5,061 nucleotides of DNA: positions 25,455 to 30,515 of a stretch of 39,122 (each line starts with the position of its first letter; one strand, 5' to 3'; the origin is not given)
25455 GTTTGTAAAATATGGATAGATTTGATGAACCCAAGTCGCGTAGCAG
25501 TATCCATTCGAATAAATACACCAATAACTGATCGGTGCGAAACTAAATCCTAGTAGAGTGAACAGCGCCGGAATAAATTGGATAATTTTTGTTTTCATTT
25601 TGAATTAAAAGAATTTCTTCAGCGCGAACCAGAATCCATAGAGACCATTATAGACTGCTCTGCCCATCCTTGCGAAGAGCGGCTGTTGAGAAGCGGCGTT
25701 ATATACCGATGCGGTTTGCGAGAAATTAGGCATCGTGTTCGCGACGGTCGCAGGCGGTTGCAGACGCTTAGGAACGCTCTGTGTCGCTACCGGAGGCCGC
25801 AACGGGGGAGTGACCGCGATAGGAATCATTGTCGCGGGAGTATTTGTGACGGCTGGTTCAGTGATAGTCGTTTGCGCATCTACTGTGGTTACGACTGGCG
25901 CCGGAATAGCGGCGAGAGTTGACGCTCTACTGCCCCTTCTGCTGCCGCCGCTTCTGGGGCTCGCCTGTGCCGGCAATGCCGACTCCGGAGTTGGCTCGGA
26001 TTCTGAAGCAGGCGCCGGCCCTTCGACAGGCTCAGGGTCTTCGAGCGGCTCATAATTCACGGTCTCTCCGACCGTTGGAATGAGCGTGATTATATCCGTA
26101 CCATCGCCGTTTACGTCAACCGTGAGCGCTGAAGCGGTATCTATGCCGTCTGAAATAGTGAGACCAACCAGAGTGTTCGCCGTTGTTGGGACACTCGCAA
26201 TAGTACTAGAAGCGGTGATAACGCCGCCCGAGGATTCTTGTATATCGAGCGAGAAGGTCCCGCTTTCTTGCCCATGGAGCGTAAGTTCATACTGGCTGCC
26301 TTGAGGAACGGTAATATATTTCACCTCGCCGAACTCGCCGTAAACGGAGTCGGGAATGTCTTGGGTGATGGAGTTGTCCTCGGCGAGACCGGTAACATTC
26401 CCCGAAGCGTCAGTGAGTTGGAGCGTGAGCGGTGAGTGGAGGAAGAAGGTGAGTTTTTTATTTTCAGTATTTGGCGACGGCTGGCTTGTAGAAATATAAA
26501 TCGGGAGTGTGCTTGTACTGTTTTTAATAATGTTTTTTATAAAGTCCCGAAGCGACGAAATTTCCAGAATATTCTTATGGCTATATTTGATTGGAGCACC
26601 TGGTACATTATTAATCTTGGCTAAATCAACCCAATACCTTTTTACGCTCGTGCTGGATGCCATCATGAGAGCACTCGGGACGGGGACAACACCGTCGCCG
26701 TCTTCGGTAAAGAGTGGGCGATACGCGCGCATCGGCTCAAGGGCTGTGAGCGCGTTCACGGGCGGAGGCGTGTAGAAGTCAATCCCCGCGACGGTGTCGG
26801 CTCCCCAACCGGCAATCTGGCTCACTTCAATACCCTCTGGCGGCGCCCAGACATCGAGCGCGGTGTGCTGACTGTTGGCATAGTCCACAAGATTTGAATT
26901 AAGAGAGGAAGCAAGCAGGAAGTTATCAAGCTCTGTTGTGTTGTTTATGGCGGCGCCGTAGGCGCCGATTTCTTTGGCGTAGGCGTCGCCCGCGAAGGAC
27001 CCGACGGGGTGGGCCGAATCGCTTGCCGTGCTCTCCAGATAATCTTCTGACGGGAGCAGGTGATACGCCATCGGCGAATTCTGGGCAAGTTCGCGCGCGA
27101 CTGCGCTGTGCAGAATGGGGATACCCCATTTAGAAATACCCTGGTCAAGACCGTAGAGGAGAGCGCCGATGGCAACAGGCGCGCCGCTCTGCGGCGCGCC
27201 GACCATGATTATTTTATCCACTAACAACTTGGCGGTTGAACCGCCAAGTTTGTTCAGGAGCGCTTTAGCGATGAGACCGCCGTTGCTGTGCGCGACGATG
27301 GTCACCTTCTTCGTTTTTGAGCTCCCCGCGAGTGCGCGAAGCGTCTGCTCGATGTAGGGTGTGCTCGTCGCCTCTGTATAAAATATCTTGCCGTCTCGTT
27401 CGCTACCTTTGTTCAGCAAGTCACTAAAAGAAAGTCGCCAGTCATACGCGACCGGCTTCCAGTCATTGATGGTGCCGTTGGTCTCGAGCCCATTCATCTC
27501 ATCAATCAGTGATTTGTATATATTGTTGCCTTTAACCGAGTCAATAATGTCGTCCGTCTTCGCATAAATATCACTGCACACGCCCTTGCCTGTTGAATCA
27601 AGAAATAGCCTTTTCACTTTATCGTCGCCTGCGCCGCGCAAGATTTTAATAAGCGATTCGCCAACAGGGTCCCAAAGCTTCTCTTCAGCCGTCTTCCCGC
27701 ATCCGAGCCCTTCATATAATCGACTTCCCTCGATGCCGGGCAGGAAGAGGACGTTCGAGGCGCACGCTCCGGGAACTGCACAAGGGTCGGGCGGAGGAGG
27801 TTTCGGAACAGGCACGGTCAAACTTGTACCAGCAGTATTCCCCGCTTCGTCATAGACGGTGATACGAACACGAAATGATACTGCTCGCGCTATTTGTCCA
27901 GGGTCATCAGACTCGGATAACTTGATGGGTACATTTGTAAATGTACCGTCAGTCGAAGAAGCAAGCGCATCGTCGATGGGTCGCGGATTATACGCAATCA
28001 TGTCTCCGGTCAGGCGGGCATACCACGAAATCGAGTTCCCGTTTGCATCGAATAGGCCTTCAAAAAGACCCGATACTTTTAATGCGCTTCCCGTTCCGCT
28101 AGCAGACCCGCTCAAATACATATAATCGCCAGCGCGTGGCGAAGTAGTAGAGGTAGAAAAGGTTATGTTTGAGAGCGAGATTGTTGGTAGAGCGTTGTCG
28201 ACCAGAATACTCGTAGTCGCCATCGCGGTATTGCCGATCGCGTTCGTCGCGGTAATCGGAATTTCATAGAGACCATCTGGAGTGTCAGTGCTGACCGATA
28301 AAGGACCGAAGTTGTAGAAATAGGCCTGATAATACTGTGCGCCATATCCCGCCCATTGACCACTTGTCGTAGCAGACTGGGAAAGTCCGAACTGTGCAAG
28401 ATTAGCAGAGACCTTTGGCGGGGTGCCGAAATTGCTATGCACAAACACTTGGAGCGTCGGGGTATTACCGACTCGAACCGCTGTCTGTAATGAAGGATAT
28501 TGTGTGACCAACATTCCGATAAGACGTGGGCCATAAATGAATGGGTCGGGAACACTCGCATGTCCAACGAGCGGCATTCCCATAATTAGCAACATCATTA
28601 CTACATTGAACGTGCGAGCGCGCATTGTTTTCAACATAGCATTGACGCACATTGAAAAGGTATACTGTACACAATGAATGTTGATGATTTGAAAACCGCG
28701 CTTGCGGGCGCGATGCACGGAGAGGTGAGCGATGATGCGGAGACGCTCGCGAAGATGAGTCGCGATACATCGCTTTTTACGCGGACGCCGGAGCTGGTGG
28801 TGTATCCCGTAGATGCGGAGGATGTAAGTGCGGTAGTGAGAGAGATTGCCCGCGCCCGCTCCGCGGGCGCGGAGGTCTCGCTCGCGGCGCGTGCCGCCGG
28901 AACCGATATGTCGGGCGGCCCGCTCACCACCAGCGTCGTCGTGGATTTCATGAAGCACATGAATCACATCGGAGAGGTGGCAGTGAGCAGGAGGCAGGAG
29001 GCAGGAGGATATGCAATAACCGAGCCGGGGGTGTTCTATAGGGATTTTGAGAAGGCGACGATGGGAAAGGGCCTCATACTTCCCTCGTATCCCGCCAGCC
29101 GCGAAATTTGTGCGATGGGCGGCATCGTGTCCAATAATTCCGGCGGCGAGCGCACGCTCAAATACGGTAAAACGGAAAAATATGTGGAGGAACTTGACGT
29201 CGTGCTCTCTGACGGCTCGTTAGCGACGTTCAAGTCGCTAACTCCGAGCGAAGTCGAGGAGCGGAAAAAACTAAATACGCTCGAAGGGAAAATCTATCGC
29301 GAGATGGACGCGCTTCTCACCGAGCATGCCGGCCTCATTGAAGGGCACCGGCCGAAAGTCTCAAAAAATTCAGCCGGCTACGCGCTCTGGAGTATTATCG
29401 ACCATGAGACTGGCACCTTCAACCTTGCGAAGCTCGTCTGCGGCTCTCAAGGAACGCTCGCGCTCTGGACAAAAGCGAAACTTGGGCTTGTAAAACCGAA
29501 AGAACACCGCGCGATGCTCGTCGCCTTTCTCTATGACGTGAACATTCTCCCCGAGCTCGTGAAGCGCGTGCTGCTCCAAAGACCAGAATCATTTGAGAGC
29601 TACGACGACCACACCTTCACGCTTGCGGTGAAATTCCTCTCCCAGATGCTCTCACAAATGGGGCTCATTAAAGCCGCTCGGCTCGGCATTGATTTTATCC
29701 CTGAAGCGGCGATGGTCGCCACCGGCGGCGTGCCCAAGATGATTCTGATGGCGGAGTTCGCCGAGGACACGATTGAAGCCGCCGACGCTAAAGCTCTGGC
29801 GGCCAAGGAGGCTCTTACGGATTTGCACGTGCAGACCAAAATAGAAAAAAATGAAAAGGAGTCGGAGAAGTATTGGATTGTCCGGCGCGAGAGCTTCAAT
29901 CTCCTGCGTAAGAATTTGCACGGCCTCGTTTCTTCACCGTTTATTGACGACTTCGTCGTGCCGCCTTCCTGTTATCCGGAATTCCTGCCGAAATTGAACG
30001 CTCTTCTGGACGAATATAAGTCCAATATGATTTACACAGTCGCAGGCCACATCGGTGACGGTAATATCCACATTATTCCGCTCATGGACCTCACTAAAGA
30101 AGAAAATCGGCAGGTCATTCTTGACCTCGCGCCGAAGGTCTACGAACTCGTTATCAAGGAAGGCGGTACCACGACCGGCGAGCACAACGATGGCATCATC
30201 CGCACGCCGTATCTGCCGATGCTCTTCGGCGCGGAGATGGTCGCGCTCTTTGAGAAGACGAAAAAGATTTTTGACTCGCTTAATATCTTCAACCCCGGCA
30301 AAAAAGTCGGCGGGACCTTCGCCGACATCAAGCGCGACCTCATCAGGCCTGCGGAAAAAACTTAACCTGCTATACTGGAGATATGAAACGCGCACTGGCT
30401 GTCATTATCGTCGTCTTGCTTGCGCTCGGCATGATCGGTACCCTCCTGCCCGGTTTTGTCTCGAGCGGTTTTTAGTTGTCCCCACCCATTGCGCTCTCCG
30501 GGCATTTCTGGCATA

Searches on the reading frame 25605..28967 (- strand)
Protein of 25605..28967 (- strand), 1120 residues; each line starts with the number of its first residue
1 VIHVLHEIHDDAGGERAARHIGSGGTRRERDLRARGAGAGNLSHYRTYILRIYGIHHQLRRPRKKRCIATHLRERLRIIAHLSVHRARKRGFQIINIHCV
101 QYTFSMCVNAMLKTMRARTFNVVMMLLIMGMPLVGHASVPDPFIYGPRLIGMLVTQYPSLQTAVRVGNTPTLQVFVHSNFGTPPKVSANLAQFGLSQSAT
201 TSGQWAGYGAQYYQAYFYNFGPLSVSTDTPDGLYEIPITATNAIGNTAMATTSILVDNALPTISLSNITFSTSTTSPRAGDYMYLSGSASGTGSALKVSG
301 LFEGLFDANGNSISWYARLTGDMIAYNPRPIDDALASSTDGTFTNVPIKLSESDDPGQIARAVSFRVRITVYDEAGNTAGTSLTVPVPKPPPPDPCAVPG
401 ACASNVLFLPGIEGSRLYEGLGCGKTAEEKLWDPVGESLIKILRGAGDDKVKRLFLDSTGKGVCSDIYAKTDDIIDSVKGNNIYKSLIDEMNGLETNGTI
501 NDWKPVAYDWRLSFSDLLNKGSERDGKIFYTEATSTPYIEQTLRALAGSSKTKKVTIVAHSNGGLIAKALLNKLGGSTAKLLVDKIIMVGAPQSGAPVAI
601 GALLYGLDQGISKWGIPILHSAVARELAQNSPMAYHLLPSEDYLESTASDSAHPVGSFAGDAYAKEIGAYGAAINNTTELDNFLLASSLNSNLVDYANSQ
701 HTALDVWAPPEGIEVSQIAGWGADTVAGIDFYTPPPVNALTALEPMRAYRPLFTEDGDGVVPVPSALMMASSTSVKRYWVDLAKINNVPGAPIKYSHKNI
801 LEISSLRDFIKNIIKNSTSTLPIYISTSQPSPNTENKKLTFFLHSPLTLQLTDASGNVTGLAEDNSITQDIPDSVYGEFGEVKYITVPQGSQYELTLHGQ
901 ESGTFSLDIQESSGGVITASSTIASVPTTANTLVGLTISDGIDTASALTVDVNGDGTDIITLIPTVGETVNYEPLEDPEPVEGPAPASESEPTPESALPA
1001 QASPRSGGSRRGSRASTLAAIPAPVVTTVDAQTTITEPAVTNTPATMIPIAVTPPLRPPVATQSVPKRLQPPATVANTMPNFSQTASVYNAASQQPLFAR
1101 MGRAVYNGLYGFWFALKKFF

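Call 7: search_protein_families(library=pfam, proteins=[window:25605-28967:-], max_evalue=0.01)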
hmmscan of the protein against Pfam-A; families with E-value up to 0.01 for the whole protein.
window:25605-28967:- (1120 aa): 5 families
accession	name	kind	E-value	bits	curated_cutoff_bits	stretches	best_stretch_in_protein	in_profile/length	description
PF02450.21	LCAT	-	2.9e-14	53.6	21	1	481-654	66-219/392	Lecithin:cholesterol acyltransferase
PF24096.1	DUF7379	-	4.4e-06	27.2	33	1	545-599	60-118/191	Domain of unknown function (DUF7379)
PF07819.20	PGAP1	-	0.0001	22.6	24.3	1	547-601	85-137/233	PGAP1-like alpha/beta domain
PF05990.18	DUF900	-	0.0007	19.6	20.5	1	502-592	49-135/232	Alpha/beta hydrolase of unknown function (DUF900)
PF19077.6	Big_13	-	0.005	17.7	27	0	224-257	67-101/102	Bacterial Ig-like domain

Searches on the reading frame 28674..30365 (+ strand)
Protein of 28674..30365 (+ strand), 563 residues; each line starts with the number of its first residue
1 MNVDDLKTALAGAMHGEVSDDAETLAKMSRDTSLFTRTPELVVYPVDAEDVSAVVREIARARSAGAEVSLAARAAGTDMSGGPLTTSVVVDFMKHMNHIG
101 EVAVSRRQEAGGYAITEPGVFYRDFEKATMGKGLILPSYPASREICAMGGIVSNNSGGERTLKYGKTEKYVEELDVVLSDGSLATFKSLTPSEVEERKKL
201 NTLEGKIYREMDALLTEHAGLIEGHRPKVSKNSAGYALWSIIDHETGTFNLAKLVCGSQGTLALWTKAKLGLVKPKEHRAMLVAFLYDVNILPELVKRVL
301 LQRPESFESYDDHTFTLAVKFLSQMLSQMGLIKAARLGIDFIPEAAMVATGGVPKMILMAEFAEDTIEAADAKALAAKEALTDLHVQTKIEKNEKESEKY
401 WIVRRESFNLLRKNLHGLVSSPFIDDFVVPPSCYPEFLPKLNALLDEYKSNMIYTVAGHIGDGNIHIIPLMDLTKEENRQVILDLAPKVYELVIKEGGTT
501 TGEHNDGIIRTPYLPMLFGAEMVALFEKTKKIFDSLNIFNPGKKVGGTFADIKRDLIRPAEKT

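Call 7: search_protein_families(library=pfam, proteins=[window:28674-30365:+], max_evalue=0.01)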
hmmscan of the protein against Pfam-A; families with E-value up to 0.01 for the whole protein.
window:28674-30365:+ (563 aa): 2 families
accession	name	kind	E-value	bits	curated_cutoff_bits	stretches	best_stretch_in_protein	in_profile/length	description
PF02913.24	FAD-oxidase_C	-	1.1e-36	127.3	21.2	1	277-543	3-247/248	FAD linked oxidases, C-terminal domain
PF01565.28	FAD_binding_4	-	9.9e-26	90.5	26.4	1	39-185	1-137/139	FAD binding domain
